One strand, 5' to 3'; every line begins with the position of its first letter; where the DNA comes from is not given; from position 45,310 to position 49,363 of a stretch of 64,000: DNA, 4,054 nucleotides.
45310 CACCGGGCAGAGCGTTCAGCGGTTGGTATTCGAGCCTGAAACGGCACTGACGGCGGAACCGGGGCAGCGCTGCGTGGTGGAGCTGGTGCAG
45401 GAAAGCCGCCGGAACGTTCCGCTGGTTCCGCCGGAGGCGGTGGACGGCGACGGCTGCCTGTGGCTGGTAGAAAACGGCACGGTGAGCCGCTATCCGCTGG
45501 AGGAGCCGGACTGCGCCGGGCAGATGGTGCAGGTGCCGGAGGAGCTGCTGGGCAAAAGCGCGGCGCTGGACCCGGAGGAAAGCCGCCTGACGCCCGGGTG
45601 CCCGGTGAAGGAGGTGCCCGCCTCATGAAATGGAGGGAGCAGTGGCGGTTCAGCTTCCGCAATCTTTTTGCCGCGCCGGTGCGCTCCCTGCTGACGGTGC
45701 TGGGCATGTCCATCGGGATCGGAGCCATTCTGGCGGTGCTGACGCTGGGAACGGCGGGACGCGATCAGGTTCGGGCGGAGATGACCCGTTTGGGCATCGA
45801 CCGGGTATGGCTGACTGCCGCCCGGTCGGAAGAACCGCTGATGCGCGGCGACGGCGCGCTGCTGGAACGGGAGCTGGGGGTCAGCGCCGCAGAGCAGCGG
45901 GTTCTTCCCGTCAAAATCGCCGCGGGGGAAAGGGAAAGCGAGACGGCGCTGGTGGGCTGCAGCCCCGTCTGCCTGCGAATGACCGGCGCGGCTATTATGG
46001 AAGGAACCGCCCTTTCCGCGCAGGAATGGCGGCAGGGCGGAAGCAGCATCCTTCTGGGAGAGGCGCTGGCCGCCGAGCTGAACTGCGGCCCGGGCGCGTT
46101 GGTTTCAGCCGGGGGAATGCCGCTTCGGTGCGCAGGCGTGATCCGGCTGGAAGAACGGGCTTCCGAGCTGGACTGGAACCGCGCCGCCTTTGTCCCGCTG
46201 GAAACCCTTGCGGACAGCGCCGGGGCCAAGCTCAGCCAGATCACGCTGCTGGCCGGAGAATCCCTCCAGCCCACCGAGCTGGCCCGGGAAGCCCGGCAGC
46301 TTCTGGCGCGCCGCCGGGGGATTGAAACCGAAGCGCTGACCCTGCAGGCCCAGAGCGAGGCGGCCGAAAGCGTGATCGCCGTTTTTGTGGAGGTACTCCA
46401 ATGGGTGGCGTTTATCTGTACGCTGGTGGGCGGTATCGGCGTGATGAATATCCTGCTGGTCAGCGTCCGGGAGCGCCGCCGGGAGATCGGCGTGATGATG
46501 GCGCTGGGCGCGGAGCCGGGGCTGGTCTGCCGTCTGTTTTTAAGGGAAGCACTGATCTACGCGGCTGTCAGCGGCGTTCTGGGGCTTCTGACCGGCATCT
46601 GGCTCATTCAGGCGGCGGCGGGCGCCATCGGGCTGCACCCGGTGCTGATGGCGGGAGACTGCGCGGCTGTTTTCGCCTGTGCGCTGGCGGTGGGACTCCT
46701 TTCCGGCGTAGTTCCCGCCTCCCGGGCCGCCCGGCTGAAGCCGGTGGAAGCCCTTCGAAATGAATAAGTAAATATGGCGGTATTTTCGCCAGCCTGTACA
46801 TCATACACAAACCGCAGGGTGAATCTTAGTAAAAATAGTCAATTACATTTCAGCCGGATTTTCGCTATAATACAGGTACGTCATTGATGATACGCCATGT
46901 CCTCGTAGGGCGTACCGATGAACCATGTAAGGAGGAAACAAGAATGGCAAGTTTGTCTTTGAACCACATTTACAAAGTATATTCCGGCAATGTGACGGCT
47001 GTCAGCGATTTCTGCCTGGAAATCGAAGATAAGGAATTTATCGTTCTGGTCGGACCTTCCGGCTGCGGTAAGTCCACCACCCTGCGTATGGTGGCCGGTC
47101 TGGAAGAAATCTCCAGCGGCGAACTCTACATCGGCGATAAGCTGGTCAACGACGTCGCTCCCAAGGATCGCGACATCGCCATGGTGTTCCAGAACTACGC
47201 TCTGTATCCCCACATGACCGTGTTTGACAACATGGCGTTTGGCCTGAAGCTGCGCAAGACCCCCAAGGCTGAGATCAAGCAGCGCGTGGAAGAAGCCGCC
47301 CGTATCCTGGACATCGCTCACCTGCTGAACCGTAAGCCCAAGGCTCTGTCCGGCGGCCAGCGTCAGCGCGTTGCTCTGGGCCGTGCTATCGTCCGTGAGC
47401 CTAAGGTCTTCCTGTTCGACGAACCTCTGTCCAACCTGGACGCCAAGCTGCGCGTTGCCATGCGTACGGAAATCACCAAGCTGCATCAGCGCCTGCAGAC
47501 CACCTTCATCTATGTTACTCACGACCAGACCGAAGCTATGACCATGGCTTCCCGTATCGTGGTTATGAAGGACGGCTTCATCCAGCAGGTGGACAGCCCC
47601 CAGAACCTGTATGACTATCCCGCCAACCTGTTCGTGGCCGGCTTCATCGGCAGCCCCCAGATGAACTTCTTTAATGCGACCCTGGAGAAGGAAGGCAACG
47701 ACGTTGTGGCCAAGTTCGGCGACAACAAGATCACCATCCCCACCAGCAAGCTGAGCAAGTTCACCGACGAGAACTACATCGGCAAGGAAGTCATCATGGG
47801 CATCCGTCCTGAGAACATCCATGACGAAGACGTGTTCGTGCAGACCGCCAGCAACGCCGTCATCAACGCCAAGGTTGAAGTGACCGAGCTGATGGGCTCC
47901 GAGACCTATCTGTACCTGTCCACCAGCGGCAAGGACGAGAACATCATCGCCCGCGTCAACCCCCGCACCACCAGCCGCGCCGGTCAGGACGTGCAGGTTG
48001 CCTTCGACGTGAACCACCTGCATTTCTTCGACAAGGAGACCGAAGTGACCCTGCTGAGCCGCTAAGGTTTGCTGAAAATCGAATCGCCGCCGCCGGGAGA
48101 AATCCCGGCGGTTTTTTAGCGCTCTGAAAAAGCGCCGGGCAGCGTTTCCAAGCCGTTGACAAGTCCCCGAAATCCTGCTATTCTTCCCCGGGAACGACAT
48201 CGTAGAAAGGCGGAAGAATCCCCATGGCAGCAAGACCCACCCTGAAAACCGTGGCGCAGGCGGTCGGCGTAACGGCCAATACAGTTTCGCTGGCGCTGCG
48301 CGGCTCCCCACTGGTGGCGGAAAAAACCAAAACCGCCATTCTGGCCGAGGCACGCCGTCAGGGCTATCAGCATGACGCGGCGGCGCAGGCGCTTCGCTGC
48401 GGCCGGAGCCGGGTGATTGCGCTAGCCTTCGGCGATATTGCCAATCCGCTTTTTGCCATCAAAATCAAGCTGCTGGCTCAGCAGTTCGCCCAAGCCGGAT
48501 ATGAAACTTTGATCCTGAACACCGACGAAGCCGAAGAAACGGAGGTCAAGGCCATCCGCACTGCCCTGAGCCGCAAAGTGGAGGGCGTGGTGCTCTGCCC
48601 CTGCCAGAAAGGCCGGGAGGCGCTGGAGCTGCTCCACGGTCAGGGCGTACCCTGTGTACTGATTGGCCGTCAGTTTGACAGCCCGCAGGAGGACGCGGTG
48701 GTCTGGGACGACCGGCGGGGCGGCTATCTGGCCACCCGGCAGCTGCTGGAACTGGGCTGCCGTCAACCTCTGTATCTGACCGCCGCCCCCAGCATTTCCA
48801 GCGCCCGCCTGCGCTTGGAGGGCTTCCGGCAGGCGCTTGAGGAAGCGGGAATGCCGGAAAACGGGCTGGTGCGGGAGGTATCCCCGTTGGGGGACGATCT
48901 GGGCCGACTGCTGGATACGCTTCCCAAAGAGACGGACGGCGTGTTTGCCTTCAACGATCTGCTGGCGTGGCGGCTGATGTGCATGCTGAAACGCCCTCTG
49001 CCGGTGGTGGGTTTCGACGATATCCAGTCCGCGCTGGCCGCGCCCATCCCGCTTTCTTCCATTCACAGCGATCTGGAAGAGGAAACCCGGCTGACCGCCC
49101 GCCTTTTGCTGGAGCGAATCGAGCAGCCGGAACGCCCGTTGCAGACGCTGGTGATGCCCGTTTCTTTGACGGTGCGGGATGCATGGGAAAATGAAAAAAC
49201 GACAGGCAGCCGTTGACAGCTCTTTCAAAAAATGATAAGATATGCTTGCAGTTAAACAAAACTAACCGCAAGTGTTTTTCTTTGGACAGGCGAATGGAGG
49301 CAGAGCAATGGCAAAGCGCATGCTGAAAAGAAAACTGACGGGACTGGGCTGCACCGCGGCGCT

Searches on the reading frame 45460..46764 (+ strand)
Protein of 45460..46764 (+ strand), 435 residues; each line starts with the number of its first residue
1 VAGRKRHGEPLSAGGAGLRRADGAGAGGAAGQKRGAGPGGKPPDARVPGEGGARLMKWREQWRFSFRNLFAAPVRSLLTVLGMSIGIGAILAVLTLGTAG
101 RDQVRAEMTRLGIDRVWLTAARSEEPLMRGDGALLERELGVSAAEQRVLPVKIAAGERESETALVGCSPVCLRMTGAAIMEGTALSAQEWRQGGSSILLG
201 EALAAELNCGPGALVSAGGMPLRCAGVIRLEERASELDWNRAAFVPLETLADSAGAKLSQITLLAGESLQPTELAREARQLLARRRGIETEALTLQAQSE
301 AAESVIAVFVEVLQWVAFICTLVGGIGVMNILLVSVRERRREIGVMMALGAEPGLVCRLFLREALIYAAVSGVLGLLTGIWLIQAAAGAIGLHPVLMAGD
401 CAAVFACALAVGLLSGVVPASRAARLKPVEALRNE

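Call 53: search_protein_families(library=pfam, proteins=[window:45460-46764:+], max_evalue=0.00001)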
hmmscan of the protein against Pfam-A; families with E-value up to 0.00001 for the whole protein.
window:45460-46764:+ (435 aa): 2 families
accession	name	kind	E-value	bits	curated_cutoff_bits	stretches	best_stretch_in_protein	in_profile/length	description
PF12704.14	MacB_PCD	-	7e-21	75.9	27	1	76-280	1-206/207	MacB-like periplasmic core domain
PF02687.27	FtsX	-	3.1e-19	69.6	25.5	1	316-428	3-120/120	FtsX-like permease C-terminal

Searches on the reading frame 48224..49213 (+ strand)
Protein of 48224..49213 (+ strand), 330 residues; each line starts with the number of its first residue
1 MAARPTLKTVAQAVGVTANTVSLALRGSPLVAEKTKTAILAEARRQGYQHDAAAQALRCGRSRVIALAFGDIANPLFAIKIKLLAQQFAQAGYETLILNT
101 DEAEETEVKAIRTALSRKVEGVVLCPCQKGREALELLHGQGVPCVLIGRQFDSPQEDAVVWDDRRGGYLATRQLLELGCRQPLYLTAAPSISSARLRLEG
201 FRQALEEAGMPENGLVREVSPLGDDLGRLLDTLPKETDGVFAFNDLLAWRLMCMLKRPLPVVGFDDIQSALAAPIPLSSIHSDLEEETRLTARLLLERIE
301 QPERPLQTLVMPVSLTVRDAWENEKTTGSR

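Call 53: search_protein_families(library=pfam, proteins=[window:48224-49213:+], max_evalue=0.00001)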
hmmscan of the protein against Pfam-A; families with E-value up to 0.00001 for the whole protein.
window:48224-49213:+ (330 aa): 4 families
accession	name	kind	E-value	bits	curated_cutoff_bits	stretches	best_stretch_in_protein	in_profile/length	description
PF00532.27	Peripla_BP_1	-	1.9e-19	70.6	22.2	1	73-221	12-164/281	Periplasmic binding proteins and sugar binding domain of LacI family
PF13377.12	Peripla_BP_3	-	2.8e-17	63.8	26.5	1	172-319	2-165/167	Periplasmic binding protein-like domain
PF00356.27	LacI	-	2.3e-07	30.9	27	1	6-49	1-44/46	Bacterial regulatory proteins, lacI family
PF13407.12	Peripla_BP_4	-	1.8e-06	28.2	35.1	1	65-271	1-223/258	Periplasmic binding protein domain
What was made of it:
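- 48224..49216 (+): LacI-family regulator, a candidate trans-acting repressor of the pair. The link is inferred, not shown. PF00356 and Peripla_BP hits (call 53).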

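Call 77: search_protein_families(library=ncbifam, proteins=[window:48224-49213:+], max_evalue=1e-10)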
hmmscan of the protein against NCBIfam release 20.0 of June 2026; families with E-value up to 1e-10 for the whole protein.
window:48224-49213:+ (330 aa): 15 families
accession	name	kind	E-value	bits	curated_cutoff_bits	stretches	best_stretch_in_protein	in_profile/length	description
NF052440.1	TransRegGNTRPSEAE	equivalog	4e-39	134.6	400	1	3-319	4-331/333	HTH-type transcriptional regulator GntR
NF047341.1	lactose_RbsR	equivalog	3.1e-37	128.6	382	1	6-320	4-327/331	ribose utilization transcriptional repressor RbsR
NF051853.1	TransRegUriRCory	equivalog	1.1e-34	120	550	1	5-213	1-209/327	transcriptional regulator UriR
TIGR02417.1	fruct_sucro_rep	subfamily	4.4e-30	105.1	389.55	1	6-209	1-208/327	D-fructose-responsive transcription factor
NF007743.0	PRK10423.1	equivalog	6.2e-28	97.8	531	1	6-319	3-328/330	ribose operon transcriptional repressor RbsR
NF008452.0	PRK11303.1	equivalog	1e-26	94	385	1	6-210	2-210/332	catabolite repressor/activator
NF007979.0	PRK10703.1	equivalog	4.2e-26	91.8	501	1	6-319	3-329/341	HTH-type transcriptional repressor PurR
NF008002.0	PRK10727.1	equivalog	4.3e-25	88.5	557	1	6-221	3-219/341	HTH-type transcriptional regulator GalR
NF007449.0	PRK10014.1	subfamily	1.4e-24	86.8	310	1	3-211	5-214/342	Mal regulon transcriptional regulator MalI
NF007706.0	PRK10401.1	equivalog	8.6e-23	81.1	555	1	6-296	3-304/346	HTH-type transcriptional regulator GalS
NF008269.0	PRK11041.1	equivalog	6.1e-22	78.1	436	1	4-321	9-337/342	DNA-binding transcriptional regulator CytR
NF007075.0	PRK09526.1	subfamily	1.3e-20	73.7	340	1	5-210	6-212/358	LacI family DNA-binding transcriptional regulator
NF047913.1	TransRegIdnR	equivalog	1.4e-18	67.3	500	1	3-300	4-310/331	DNA-binding transcriptional regulator IdnR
TIGR01481.1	ccpA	equivalog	3.2e-17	62.9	442.35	1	6-319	4-327/330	catabolite control protein A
NF011563.0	PRK14987.1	equivalog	3.6e-14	52.7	433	1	3-248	4-251/331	gluconate operon transcriptional repressor GntR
